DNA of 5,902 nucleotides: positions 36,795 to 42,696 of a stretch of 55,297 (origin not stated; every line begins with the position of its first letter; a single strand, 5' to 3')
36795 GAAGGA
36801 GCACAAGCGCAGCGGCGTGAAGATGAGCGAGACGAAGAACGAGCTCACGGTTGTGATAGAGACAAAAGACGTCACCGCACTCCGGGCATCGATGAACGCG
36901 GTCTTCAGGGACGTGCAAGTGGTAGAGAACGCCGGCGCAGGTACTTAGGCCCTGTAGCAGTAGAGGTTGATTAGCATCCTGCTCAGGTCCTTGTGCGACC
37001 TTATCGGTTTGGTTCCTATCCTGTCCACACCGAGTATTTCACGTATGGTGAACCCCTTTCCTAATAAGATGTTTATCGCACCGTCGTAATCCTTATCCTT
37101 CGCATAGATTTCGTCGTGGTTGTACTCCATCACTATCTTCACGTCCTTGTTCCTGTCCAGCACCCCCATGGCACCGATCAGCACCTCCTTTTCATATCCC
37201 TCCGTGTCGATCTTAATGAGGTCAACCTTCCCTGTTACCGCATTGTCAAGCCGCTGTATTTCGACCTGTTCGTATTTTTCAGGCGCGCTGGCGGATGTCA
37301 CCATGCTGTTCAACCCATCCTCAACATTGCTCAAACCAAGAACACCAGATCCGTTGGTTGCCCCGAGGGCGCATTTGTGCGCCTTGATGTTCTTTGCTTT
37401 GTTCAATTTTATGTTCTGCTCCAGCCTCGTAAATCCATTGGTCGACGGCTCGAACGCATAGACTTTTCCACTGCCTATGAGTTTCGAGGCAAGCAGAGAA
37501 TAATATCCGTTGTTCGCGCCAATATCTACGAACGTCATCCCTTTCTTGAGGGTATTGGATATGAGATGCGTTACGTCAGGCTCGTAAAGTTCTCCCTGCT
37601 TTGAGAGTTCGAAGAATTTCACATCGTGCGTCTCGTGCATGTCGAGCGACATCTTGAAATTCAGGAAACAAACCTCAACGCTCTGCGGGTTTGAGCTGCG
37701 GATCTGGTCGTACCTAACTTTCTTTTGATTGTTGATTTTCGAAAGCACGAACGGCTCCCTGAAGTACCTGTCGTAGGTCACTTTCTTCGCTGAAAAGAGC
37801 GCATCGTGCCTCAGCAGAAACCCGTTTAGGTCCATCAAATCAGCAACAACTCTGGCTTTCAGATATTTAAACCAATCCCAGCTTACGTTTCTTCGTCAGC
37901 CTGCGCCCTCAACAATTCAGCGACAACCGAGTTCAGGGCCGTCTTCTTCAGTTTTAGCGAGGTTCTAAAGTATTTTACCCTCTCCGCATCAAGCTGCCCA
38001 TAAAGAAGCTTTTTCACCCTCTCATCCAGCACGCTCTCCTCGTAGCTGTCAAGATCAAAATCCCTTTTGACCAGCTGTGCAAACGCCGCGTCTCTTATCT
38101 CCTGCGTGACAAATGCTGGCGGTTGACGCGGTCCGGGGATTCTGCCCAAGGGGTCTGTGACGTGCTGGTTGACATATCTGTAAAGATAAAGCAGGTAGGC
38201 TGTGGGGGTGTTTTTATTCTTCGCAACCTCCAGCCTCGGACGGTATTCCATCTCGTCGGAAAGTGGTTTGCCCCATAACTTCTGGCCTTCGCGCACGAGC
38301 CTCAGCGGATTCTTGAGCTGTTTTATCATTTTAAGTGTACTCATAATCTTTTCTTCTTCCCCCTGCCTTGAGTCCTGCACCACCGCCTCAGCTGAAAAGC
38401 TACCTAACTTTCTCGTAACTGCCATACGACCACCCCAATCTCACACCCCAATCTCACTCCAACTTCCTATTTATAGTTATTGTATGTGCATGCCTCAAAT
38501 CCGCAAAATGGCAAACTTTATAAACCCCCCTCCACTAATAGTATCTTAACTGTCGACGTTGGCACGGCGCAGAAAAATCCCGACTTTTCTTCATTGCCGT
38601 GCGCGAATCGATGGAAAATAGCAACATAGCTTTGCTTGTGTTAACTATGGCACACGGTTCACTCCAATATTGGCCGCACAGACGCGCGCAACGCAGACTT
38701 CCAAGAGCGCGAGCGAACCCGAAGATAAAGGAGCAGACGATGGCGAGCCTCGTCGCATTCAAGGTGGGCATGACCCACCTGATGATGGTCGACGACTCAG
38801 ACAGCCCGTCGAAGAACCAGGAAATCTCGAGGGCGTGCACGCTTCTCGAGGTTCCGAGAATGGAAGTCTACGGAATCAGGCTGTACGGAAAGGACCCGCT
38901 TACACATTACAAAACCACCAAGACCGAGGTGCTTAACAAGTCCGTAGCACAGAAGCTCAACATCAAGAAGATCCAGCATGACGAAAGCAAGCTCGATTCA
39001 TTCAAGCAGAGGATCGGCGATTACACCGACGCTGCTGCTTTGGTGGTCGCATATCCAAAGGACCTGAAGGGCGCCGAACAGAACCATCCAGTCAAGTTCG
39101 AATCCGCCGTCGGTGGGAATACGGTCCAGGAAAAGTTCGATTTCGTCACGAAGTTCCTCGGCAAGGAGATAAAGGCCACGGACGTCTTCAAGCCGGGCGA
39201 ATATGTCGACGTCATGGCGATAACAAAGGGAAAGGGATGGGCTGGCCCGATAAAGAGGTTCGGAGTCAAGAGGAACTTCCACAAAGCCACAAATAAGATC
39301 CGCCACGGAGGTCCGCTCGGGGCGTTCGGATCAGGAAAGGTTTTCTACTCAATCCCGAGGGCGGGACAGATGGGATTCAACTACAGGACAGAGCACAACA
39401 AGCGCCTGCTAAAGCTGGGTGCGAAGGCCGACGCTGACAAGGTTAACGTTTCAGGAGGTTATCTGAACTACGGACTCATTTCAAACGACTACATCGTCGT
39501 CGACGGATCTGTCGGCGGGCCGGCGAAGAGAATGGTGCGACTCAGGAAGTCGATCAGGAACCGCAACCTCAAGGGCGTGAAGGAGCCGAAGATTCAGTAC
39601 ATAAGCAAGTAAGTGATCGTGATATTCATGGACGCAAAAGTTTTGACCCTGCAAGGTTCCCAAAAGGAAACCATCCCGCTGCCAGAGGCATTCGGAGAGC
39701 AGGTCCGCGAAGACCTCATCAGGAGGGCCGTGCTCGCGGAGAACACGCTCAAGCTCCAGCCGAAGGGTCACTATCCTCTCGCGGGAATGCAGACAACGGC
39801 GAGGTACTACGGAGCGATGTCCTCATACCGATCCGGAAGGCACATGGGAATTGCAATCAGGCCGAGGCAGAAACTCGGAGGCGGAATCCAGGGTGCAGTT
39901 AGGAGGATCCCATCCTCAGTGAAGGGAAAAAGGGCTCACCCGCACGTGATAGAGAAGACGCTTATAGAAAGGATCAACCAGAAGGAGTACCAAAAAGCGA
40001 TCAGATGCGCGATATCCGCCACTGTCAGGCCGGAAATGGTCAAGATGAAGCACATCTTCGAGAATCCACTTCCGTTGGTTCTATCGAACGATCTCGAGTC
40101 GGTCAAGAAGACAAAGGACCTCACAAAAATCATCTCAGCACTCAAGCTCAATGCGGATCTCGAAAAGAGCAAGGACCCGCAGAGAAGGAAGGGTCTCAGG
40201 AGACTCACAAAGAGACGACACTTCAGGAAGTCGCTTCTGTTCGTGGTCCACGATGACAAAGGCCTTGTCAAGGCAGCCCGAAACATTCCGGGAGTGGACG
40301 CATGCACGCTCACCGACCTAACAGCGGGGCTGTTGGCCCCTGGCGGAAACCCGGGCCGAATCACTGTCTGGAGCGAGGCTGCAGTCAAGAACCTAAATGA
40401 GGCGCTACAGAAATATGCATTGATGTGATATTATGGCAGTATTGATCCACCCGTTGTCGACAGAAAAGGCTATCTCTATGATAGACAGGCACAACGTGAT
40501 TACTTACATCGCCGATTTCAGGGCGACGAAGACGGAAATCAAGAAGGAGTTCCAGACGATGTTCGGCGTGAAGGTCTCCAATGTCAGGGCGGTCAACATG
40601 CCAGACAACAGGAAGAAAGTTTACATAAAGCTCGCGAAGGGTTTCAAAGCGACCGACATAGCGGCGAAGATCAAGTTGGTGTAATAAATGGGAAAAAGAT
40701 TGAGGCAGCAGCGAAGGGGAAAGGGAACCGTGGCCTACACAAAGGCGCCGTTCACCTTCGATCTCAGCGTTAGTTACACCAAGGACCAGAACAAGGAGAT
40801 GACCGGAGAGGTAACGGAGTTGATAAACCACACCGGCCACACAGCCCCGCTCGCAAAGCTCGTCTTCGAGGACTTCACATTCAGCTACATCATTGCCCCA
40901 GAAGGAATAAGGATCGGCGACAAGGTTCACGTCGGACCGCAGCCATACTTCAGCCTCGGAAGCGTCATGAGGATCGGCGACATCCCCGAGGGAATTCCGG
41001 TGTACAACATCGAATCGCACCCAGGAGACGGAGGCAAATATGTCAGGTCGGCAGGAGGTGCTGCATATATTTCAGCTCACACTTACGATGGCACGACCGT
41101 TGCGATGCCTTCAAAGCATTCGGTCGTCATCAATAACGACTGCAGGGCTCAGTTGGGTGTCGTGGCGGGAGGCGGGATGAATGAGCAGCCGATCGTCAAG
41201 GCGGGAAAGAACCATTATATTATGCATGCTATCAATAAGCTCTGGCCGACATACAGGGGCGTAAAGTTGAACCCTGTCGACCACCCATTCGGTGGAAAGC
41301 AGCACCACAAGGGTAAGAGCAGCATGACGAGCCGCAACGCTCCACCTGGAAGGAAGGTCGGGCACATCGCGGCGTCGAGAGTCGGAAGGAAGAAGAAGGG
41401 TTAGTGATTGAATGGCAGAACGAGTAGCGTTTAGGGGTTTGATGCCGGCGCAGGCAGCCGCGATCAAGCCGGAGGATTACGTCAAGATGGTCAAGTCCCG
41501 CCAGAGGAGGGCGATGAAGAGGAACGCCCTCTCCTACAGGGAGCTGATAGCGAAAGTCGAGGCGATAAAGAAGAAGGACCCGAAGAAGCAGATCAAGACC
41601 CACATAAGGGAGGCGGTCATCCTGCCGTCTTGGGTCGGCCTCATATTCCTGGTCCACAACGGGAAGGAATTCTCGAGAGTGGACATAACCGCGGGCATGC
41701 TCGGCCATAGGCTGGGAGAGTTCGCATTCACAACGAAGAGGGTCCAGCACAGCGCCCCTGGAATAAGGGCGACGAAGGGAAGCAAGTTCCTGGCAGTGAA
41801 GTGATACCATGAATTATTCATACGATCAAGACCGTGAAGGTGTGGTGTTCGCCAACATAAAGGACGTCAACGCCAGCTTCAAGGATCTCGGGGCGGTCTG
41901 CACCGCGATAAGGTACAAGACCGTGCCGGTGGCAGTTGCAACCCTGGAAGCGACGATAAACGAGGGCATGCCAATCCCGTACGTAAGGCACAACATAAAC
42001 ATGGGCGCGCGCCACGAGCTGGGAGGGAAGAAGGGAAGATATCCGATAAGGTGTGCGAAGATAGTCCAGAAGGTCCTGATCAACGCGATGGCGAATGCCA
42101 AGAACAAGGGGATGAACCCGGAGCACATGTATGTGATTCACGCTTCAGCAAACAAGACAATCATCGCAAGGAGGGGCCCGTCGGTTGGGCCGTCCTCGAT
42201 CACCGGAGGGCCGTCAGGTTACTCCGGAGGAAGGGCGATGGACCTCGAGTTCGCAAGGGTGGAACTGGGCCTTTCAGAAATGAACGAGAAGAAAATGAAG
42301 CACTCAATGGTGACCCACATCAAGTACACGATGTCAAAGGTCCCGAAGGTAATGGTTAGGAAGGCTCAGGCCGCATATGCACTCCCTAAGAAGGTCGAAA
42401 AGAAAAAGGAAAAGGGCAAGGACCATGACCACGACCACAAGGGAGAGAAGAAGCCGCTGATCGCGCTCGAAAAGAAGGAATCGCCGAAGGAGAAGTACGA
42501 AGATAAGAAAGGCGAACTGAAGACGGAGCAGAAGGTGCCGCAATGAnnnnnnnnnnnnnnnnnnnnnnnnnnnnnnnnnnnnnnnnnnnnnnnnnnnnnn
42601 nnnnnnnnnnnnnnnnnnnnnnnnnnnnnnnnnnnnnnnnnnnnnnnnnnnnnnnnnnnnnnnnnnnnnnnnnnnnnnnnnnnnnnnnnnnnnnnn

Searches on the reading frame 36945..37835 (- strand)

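Call 16: search_protein_families(library=pfam, proteins=[window:36945-37835:-], max_evalue=0.001)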
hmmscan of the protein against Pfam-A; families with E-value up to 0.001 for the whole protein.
window:36945-37835:- (296 aa): 4 families
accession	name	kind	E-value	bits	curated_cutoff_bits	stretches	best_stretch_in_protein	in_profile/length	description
PF05050.19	Methyltransf_21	-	1.1e-18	68.4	22.7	1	104-262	1-171/173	Methyltransferase FkbM domain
PF05575.17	V_cholerae_RfbT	-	7.3e-14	52.2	27.9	1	77-260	58-250/286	Vibrio cholerae RfbT protein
PF02475.24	TRM5-TYW2_MTfase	-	5.5e-05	23.6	28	1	92-150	30-88/164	TRM5/TYW2 methyltransferase domain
PF01728.25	FtsJ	-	0.00055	20.3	24.1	1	95-152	18-77/181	FtsJ-like methyltransferase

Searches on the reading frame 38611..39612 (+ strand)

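Call 16: search_protein_families(library=pfam, proteins=[window:38611-39612:+], max_evalue=0.001)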
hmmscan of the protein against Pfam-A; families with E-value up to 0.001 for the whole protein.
window:38611-39612:+ (333 aa): 1 family
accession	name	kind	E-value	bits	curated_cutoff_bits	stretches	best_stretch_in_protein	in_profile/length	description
PF00297.29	Ribosomal_L3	-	1.9e-55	188.8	22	1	14-325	10-355/369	Ribosomal protein L3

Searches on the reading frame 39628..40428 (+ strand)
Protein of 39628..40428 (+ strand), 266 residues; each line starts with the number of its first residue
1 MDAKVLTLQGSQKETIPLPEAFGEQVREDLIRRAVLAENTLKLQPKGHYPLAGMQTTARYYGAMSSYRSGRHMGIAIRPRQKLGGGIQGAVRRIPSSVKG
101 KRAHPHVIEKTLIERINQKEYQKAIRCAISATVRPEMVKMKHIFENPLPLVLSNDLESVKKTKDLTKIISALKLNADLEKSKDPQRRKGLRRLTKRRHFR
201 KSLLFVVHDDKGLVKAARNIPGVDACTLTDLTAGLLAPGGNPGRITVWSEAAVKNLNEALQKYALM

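Call 16: search_protein_families(library=pfam, proteins=[window:39628-40428:+], max_evalue=0.001)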
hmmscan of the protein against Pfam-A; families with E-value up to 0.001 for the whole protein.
window:39628-40428:+ (266 aa): 1 family
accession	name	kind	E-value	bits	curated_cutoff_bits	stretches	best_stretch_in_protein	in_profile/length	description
PF00573.27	Ribosomal_L4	-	1e-30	107.2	25.8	1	17-258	2-189/190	Ribosomal protein L4/L1 family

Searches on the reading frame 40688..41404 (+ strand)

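Call 16: search_protein_families(library=pfam, proteins=[window:40688-41404:+], max_evalue=0.001)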
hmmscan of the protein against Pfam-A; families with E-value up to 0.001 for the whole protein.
window:40688-41404:+ (238 aa): 1 family
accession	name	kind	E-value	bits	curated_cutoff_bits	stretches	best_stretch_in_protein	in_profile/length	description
PF03947.24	Ribosomal_L2_C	-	2e-35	122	33.7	1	90-217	2-119/126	Ribosomal Proteins L2, C-terminal domain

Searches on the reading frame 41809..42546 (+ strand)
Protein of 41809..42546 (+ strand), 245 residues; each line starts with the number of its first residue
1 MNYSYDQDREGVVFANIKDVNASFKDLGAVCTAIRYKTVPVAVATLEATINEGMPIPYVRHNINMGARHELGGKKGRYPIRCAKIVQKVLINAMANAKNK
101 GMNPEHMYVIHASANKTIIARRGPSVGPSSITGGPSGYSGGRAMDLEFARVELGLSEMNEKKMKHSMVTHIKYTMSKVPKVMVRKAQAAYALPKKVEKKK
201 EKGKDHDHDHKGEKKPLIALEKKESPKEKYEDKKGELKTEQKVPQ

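Call 12: search_protein_families(library=pfam, proteins=[window:41809-42546:+], max_evalue=0.01)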
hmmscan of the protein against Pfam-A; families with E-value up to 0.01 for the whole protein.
window:41809-42546:+ (245 aa): 1 family
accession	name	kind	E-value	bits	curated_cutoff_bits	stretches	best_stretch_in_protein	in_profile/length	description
PF00237.24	Ribosomal_L22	-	1.4e-12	48.1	28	1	17-121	3-79/104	Ribosomal protein L22p/L17e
